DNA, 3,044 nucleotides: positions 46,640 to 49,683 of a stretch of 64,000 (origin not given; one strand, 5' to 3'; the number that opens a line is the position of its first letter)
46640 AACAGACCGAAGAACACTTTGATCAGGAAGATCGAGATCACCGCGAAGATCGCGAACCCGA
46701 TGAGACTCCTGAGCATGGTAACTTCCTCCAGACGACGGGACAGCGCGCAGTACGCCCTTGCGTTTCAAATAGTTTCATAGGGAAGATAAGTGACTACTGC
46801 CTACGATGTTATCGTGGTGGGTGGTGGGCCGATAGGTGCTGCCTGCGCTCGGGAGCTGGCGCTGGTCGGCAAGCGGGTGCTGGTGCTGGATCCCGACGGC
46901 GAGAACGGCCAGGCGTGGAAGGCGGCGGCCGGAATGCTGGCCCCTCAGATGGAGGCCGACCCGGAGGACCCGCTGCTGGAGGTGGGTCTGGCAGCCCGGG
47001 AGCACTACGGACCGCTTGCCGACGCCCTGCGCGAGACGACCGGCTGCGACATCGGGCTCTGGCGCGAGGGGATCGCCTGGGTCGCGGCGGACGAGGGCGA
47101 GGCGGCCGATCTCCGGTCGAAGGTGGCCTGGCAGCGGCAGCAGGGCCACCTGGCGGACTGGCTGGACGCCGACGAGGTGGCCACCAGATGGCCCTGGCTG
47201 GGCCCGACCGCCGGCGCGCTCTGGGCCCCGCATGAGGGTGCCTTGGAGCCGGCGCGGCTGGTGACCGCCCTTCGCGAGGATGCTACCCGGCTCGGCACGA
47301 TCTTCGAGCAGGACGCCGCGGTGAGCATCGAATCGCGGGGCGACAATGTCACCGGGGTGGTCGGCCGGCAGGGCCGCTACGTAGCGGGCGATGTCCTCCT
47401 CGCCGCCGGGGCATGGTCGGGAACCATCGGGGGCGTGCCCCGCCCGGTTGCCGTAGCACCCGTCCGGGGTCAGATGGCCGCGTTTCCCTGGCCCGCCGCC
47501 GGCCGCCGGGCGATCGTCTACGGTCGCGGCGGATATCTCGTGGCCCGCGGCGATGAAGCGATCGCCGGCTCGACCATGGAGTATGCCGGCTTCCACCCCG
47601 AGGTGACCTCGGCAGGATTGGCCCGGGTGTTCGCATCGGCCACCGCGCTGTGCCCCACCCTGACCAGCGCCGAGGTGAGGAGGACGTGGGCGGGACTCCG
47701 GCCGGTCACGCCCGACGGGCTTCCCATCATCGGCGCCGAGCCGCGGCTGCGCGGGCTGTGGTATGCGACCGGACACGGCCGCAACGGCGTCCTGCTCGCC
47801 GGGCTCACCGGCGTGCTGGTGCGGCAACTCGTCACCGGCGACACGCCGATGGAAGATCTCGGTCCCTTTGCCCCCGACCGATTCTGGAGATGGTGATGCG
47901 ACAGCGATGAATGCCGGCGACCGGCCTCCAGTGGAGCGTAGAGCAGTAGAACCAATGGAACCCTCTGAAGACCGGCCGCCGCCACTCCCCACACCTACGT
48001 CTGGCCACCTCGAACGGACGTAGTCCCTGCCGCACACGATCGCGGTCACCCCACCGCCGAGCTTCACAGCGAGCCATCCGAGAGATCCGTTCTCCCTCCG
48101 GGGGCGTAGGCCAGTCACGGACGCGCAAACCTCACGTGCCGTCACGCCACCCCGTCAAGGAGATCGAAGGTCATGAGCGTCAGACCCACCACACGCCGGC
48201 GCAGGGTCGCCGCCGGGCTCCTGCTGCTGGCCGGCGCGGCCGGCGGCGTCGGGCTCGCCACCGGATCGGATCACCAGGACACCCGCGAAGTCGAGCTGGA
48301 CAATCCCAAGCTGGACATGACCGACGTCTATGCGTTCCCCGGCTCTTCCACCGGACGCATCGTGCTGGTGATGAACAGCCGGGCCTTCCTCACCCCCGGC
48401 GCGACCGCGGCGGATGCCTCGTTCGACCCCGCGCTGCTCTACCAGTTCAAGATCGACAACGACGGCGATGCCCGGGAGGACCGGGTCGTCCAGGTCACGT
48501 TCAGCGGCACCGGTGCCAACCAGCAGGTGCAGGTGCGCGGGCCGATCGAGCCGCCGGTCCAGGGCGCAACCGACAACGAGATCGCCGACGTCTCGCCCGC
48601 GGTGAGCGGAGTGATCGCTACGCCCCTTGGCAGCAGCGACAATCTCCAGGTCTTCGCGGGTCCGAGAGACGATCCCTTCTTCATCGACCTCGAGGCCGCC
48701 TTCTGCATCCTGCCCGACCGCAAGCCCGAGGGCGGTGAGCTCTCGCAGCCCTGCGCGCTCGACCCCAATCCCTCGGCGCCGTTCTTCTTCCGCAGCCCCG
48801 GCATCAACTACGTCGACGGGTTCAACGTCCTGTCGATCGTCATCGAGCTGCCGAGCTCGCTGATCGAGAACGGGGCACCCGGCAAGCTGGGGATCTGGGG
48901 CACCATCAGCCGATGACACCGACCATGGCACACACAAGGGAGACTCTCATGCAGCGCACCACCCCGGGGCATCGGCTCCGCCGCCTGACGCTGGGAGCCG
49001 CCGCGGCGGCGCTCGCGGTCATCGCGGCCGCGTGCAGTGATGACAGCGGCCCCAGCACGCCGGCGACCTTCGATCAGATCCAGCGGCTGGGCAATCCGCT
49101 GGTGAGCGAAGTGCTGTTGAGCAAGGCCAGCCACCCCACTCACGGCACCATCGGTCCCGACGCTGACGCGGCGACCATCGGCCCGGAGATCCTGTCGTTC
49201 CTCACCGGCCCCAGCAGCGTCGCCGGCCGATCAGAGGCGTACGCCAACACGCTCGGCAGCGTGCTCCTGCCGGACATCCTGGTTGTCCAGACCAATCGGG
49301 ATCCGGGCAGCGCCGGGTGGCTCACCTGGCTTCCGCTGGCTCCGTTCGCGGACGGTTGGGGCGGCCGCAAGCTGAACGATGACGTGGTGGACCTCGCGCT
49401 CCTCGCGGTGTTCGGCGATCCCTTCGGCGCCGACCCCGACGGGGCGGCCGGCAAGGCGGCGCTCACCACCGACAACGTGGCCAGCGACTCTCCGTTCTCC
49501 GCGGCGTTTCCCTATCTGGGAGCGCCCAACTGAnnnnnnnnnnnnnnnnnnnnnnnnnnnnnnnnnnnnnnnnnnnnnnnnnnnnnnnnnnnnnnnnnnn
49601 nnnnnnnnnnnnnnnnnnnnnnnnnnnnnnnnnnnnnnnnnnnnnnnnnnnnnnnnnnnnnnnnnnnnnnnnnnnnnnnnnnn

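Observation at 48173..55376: Nine-gene envelope operon made mostly of DUFs, with an embedded ECF sigma/anti-sigma pair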

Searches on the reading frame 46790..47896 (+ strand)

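Call 98: search_protein_families(library=pfam, proteins=[window:46790-47896:+], max_evalue=0.001)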
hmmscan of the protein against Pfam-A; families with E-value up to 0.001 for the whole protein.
window:46790-47896:+ (368 aa): 6 families
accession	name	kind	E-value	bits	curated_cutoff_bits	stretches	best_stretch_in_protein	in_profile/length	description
PF01266.30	DAO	-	1.2e-66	226.1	27.9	1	6-346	1-352/353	FAD dependent oxidoreductase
PF00890.30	FAD_binding_2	-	8.4e-07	29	20.4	1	6-271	1-255/414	FAD binding domain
PF01494.25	FAD_binding_3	-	2.1e-05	24.4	22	1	5-45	2-42/349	FAD binding domain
PF07992.20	Pyr_redox_2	-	7.4e-05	22.7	26.1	1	5-130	1-58/291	Pyridine nucleotide-disulphide oxidoreductase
PF13450.12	NAD_binding_8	-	0.00019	22.1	21.9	1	9-37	1-29/68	NAD(P)-binding Rossmann-like domain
PF03486.20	HI0933_like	-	0.0005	20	50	0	6-41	2-37/244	HI0933-like protein Rossmann domain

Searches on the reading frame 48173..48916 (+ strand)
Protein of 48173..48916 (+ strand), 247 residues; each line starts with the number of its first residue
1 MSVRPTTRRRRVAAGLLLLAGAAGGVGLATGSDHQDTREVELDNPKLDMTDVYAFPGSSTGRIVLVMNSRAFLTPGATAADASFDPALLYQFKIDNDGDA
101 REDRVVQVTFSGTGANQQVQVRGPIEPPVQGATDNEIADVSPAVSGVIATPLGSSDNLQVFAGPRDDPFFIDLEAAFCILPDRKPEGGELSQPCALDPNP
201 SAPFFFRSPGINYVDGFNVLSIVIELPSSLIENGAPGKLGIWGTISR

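Call 3: search_protein_families(library=pfam, proteins=[window:48173-48916:+], max_evalue=0.01)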
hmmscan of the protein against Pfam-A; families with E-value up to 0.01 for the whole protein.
window:48173-48916:+ (247 aa): 1 family
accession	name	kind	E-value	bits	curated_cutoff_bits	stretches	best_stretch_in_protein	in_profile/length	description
PF14224.11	DUF4331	-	2e-28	100.2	27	2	32-126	1-97/421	Domain of unknown function (DUF4331)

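Call 4: search_protein_families(library=ncbifam, proteins=[window:48173-48916:+], max_evalue=0.01)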
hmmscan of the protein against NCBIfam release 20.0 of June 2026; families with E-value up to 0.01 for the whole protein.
window:48173-48916:+ (247 aa): 0 families

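Call 19: search_solved_structures(query=window:48173-48916:+, max_evalue=1)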
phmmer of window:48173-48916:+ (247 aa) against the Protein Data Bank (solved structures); distinct sequences matched with E-value up to 1: 0.

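Call 77: search_dna_similar(query=window:48173-48916:+, collection=plasmids, mode=protein, max_evalue=0.001, max_rows=30)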
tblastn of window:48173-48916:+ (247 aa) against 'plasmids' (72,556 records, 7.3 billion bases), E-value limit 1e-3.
Records with a match: 32; places in all: 35; records where one place covers at least 80% of the query: 30.
Best place of each record, by identity: <60% 32.
By first word of the organism name: Streptomyces 10; Rhizobium 7; Aliiroseovarius 5; Nostoc 2; Methylocystis 2; Embleya 2; Mycobacteroides 1; Mycobacterium 1; Streptomycetaceae 1; Rhodobacteraceae 1.
By predicted mobility (MOB-suite, as given by PLSDB): non-mobilizable 20; mobilizable 11; conjugative 1.
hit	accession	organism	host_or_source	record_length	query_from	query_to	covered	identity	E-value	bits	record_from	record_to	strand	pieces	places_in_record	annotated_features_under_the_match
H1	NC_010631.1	Nostoc punctiforme PCC 73102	-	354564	32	246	87%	39.4%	2e-32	131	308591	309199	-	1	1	DUF4331 domain-containing protein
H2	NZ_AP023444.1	Nostoc sp. MS1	-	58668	32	246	87%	38.9%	9e-30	124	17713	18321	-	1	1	DUF4331 domain-containing protein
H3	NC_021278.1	Mycobacteroides abscessus subsp. bolletii 50594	-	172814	32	246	87%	29.0%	2e-7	59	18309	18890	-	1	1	DUF4331 family protein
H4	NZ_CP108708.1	Streptomyces sp. NBC_01003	-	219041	42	246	83%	30.3%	6e-5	51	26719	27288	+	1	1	DUF4331 family protein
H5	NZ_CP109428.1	Streptomyces sp. NBC_01497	-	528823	32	246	87%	28.8%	9e-7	57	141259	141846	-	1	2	DUF4331 family protein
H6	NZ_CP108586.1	Streptomyces sp. NBC_01186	-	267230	42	246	83%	30.1%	8e-6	54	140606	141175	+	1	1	DUF4331 family protein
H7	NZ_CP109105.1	Streptomyces sp. NBC_01775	-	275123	42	246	83%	30.1%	8e-6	54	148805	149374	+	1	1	DUF4331 family protein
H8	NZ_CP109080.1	Streptomyces sp. NBC_01795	-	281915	42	246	83%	30.1%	8e-6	54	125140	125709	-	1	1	DUF4331 family protein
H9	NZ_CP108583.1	Streptomyces sp. NBC_01187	-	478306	42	246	83%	30.1%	8e-6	54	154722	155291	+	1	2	DUF4331 family protein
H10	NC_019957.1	Mycobacterium sp. JS623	-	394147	42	246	83%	29.4%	9e-5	50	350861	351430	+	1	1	DUF4331 family protein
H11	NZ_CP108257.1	Streptomyces sp. NBC_00057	-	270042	42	246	83%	29.2%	2e-4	50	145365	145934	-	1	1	DUF4331 family protein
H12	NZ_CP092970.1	Methylocystis parvus OBBP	Bacterial Monoculture,Mud, soil or ...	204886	42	246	83%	29.0%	3e-7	58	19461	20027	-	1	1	DUF4331 family protein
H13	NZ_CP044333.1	Methylocystis parvus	-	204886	42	246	83%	29.0%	3e-7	58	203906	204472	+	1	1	DUF4331 family protein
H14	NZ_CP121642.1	Rhizobium sp. CC1099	Onobrychis viciifolia,cell culture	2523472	32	233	82%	29.4%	3e-7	58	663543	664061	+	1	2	none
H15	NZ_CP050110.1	Rhizobium leguminosarum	Trifolium repens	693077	44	247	83%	28.6%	6e-7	57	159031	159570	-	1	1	DUF4331 family protein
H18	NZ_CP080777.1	Aliiroseovarius crassostreae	-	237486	32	246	87%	27.0%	4e-7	58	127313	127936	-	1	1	DUF4331 domain-containing protein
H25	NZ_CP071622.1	Rhizobium bangladeshense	lentil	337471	41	246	83%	27.5%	1e-7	59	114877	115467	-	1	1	DUF4331 family protein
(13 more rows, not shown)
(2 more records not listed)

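Call 78: get_annotated_region(hit=H1, flank=6000)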
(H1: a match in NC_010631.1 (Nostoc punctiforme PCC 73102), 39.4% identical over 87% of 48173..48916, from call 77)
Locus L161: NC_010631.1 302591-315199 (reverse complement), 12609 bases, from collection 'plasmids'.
description: Nostoc punctiforme PCC 73102 plasmid pNPUN01, complete sequence
organism: Nostoc punctiforme PCC 73102 (NCBI taxid 63737)
taxonomy: Bacteria; Cyanobacteriota; Cyanophyceae; Nostocales; Nostocaceae; Nostoc; Nostoc punctiforme; Nostoc punctiforme PCC 73102
host: -; source: -; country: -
typing (MOB-suite, as given by PLSDB): conjugative; replicon rep_cluster_317; relaxase MOBF; mating-pair formation MPF_T
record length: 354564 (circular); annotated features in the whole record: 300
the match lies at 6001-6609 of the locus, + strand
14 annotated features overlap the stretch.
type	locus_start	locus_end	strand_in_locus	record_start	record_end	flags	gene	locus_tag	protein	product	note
CDS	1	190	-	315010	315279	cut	-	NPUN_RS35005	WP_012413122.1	hypothetical protein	-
CDS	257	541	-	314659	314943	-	-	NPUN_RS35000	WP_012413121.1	hypothetical protein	-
CDS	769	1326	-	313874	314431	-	-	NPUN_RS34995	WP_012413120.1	hypothetical protein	-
CDS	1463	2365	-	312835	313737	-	-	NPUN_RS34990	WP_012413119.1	hypothetical protein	-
CDS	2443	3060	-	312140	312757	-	-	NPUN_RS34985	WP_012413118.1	Uma2 family endonuclease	-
CDS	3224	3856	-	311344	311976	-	-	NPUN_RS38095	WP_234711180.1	hypothetical protein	-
CDS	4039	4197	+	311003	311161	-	-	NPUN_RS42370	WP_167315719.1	hypothetical protein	-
CDS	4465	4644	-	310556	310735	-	-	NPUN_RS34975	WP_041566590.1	hypothetical protein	-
CDS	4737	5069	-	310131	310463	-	-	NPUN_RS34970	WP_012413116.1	helix-turn-helix transcriptional regulator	-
CDS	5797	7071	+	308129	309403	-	-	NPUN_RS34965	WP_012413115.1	DUF4331 domain-containing protein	-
CDS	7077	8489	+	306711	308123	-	-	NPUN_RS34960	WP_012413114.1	tetratricopeptide repeat protein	-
CDS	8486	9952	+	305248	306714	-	-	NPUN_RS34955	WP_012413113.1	sulfite exporter TauE/SafE family protein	-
CDS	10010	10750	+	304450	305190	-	-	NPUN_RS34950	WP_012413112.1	hypothetical protein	-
CDS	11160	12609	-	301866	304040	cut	-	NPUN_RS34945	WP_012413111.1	AAA family ATPase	-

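Call 79: get_annotated_region(hit=H12, flank=6000)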
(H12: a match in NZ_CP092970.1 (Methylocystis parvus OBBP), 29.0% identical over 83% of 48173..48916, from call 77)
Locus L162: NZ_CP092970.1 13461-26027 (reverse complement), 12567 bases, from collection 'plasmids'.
description: Methylocystis parvus OBBP plasmid pMpar-2, complete sequence
organism: Methylocystis parvus OBBP (NCBI taxid 1134912)
taxonomy: Bacteria; Pseudomonadota; Alphaproteobacteria; Hyphomicrobiales; Methylocystaceae; Methylocystis; Methylocystis parvus; Methylocystis parvus OBBP
host: -; source: Bacterial Monoculture,Mud, soil or sediment; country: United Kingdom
typing (MOB-suite, as given by PLSDB): non-mobilizable
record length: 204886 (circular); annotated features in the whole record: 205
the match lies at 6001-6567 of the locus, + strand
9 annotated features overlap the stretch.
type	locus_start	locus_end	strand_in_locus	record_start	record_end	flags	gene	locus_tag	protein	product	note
CDS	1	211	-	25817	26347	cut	-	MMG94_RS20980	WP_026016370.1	flavin reductase family protein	-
CDS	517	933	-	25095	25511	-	-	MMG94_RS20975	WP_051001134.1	PRC-barrel domain-containing protein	GO:0019684 - photosynthesis, light reaction [Evidence IEA]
CDS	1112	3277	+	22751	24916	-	-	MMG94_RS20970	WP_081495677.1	EAL domain-containing protein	-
CDS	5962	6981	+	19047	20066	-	-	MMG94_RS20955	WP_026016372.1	DUF4331 family protein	-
CDS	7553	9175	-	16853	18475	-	mdlC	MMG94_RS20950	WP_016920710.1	benzoylformate decarboxylase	-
CDS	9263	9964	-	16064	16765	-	-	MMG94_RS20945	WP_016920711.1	glutathione S-transferase family protein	-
CDS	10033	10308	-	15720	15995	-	-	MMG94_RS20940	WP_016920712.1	hypothetical protein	-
CDS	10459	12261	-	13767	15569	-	-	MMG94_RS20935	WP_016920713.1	CocE/NonD family hydrolase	GO:0008152 - metabolic process [Evidence IEA]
CDS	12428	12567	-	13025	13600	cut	-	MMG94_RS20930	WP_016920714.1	tautomerase family protein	GO:0006725 - cellular aromatic compound metabolic process [Evidence IEA]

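Call 80: get_annotated_region(hit=H15, flank=6000)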
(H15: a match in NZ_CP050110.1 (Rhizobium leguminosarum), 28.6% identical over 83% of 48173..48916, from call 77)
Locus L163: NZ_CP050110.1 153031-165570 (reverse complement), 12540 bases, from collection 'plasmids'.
description: Rhizobium leguminosarum bv. trifolii strain 3B plasmid pRL3b4, complete sequence
organism: Rhizobium leguminosarum (NCBI taxid 386)
taxonomy: Bacteria; Pseudomonadota; Alphaproteobacteria; Hyphomicrobiales; Rhizobiaceae; Rhizobium; Rhizobium leguminosarum
host: -; source: Trifolium repens; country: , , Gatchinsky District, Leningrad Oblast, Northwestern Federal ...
typing (MOB-suite, as given by PLSDB): mobilizable; relaxase MOBQ
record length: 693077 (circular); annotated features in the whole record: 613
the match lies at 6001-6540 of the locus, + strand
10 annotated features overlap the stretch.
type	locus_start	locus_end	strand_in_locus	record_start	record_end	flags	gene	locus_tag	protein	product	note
CDS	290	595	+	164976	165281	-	-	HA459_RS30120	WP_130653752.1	DUF982 domain-containing protein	-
CDS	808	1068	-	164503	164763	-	-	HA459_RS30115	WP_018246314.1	DUF4242 domain-containing protein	-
CDS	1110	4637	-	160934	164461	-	-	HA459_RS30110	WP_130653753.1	adenylate/guanylate cyclase domain-containing protein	GO:0009190 - cyclic nucleotide biosynthetic process [Evidence IEA]; GO:0035556 - intracellular signal transduction ...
CDS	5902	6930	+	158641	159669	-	-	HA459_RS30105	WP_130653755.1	DUF4331 family protein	-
CDS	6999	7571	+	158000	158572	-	-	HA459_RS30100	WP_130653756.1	HupE/UreJ family protein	-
CDS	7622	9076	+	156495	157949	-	fumC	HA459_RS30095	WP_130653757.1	class II fumarate hydratase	GO:0006099 - tricarboxylic acid cycle [Evidence IEA]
CDS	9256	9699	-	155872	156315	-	-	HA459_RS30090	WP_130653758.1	response regulator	GO:0000160 - phosphorelay signal transduction system [Evidence IEA]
CDS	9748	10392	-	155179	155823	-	-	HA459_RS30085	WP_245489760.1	ATP-binding cassette domain-containing protein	-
CDS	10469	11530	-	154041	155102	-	-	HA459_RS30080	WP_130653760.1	ABC transporter permease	-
CDS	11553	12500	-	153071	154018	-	-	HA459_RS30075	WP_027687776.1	substrate-binding domain-containing protein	-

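Call 81: get_annotated_region(hit=H18, flank=6000)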
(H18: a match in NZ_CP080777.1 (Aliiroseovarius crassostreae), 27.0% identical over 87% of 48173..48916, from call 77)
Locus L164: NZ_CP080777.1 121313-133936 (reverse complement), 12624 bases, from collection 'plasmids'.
description: Aliiroseovarius crassostreae strain S056 plasmid unnamed1, complete sequence
organism: Aliiroseovarius crassostreae (NCBI taxid 154981)
taxonomy: Bacteria; Pseudomonadota; Alphaproteobacteria; Rhodobacterales; Paracoccaceae; Aliiroseovarius; Aliiroseovarius crassostreae
host: -; source: -; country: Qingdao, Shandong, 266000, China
typing (MOB-suite, as given by PLSDB): non-mobilizable
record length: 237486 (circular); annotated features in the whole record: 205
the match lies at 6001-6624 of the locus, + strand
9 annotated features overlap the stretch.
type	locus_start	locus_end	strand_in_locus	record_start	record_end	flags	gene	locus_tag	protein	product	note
CDS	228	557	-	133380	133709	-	-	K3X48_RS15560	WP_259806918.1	recombinase family protein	GO:0006310 - DNA recombination [Evidence IEA]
CDS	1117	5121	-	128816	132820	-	-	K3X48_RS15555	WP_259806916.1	Ig-like domain-containing protein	-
CDS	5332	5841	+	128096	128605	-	-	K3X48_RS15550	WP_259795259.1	tail fiber protein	-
CDS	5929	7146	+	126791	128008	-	-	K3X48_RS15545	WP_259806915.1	DUF4331 domain-containing protein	-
CDS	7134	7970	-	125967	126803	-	-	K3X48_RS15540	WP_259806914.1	adenylate/guanylate cyclase domain-containing protein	GO:0009190 - cyclic nucleotide biosynthetic process [Evidence IEA]; GO:0035556 - intracellular signal transduction ...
CDS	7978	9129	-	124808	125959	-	-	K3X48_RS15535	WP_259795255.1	FIST N-terminal domain-containing protein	-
CDS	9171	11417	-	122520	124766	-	-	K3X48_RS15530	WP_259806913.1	pyridoxal-dependent decarboxylase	GO:0019752 - carboxylic acid metabolic process [Evidence IEA]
CDS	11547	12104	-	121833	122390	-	-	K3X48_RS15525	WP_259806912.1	Crp/Fnr family transcriptional regulator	GO:0006355 - regulation of DNA-templated transcription [Evidence IEA]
CDS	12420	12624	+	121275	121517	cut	-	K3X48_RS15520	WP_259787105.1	hypothetical protein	-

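Call 82: get_annotated_region(hit=H3, flank=5000)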
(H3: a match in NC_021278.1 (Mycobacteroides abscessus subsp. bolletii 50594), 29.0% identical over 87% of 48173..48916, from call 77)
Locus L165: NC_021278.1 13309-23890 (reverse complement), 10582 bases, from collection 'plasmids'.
description: Mycobacteroides abscessus subsp. bolletii 50594 plasmid 1, complete sequence
organism: Mycobacteroides abscessus subsp. bolletii 50594 (NCBI taxid 1303024)
taxonomy: Bacteria; Actinomycetota; Actinomycetes; Mycobacteriales; Mycobacteriaceae; Mycobacteroides; Mycobacteroides abscessus; Mycobacteroides abscessus subsp. bolletii 50594
host: -; source: -; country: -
typing (MOB-suite, as given by PLSDB): mobilizable; replicon rep_cluster_1566; relaxase MOBF
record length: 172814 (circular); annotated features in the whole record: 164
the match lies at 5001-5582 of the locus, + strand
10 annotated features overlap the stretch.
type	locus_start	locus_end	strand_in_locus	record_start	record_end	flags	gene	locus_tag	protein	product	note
CDS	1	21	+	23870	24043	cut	-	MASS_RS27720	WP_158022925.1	hypothetical protein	-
CDS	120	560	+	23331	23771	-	-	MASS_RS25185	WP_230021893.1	cupin domain-containing protein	-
CDS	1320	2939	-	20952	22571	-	-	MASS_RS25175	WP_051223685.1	cation:proton antiporter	GO:0006812 - monoatomic cation transport [Evidence IEA]; GO:1902600 - proton transmembrane transport [Evidence IEA]; ...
CDS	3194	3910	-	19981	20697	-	-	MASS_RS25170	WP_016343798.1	flavodoxin family protein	-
CDS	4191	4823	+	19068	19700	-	-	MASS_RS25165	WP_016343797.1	TetR/AcrR family transcriptional regulator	-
CDS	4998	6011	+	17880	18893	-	-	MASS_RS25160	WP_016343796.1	DUF4331 family protein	-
CDS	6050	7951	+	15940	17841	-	-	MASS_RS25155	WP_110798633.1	thiamine pyrophosphate-binding protein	-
CDS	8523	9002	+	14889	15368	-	-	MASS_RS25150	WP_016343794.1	hypothetical protein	-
CDS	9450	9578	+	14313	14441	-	-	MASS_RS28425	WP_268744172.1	hypothetical protein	-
CDS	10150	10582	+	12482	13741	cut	-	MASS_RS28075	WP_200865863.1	hypothetical protein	-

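Call 83: get_annotated_region(hit=H5, flank=5000)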
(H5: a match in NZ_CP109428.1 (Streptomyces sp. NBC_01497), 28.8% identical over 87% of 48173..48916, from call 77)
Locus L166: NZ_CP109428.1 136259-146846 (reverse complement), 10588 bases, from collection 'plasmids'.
description: Streptomyces sp. NBC_01497 plasmid unnamed1, complete sequence
organism: Streptomyces sp. NBC_01497 (NCBI taxid 2903885)
taxonomy: Bacteria; Actinomycetota; Actinomycetes; Kitasatosporales; Streptomycetaceae; Streptomyces; Streptomyces sp. NBC 01497
host: -; source: -; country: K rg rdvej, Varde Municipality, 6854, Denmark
typing (MOB-suite, as given by PLSDB): non-mobilizable; replicon rep_cluster_1910
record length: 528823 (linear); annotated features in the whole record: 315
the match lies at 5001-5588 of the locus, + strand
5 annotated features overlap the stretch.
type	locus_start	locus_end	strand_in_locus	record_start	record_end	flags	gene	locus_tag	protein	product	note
CDS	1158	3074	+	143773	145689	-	-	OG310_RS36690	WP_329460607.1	transketolase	-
CDS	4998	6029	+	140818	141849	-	-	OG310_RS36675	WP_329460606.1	DUF4331 family protein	-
CDS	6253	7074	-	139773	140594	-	-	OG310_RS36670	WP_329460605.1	aquaporin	GO:0055085 - transmembrane transport [Evidence IEA]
CDS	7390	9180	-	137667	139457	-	-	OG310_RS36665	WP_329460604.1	BTAD domain-containing putative transcriptional regulator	-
CDS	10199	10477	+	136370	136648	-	-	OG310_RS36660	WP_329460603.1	hypothetical protein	-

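Call 84: get_annotated_region(hit=H25, flank=5000)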
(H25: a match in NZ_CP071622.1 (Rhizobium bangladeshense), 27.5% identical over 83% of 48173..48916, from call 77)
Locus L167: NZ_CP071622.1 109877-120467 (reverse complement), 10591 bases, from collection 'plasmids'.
description: Rhizobium bangladeshense strain PLR8-1a plasmid p4, complete sequence
organism: Rhizobium bangladeshense (NCBI taxid 1138189)
taxonomy: Bacteria; Pseudomonadota; Alphaproteobacteria; Hyphomicrobiales; Rhizobiaceae; Rhizobium; Rhizobium bangladeshense
host: -; source: lentil; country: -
typing (MOB-suite, as given by PLSDB): non-mobilizable
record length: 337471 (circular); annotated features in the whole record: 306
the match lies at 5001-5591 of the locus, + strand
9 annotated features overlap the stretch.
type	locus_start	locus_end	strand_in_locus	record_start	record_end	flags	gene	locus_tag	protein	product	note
CDS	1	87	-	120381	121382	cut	-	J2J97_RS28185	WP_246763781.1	alpha/beta hydrolase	-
CDS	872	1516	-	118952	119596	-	-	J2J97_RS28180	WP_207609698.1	response regulator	GO:0000160 - phosphorelay signal transduction system [Evidence IEA]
CDS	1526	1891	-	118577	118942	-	-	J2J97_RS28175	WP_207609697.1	response regulator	GO:0000160 - phosphorelay signal transduction system [Evidence IEA]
CDS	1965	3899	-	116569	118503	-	-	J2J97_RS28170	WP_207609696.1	ATP-binding protein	-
CDS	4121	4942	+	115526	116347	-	-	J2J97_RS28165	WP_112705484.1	alpha/beta hydrolase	-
CDS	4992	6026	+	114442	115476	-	-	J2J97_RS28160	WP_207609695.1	DUF4331 family protein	-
CDS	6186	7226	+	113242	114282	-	-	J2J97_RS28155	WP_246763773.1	HoxN/HupN/NixA family nickel/cobalt transporter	-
CDS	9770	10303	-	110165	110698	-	-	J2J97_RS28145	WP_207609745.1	hypothetical protein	-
CDS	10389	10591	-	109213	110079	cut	-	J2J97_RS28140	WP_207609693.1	MBL fold metallo-hydrolase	-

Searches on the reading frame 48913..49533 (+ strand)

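Call 3: search_protein_families(library=pfam, proteins=[window:48913-49533:+], max_evalue=0.01)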
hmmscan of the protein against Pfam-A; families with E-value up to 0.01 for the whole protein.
window:48913-49533:+ (206 aa): 1 family
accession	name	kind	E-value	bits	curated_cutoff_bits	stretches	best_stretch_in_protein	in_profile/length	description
PF14224.11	DUF4331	-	4.5e-14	52.9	27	1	44-205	243-421/421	Domain of unknown function (DUF4331)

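Call 4: search_protein_families(library=ncbifam, proteins=[window:48913-49533:+], max_evalue=0.01)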
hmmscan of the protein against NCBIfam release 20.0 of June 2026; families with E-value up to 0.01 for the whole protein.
window:48913-49533:+ (206 aa): 1 family
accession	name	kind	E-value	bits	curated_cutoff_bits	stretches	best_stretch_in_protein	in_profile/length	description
NF038083.1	CU044_5270_fam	subfamily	0.0013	18.6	100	1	5-50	5-57/284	CU044_5270 family protein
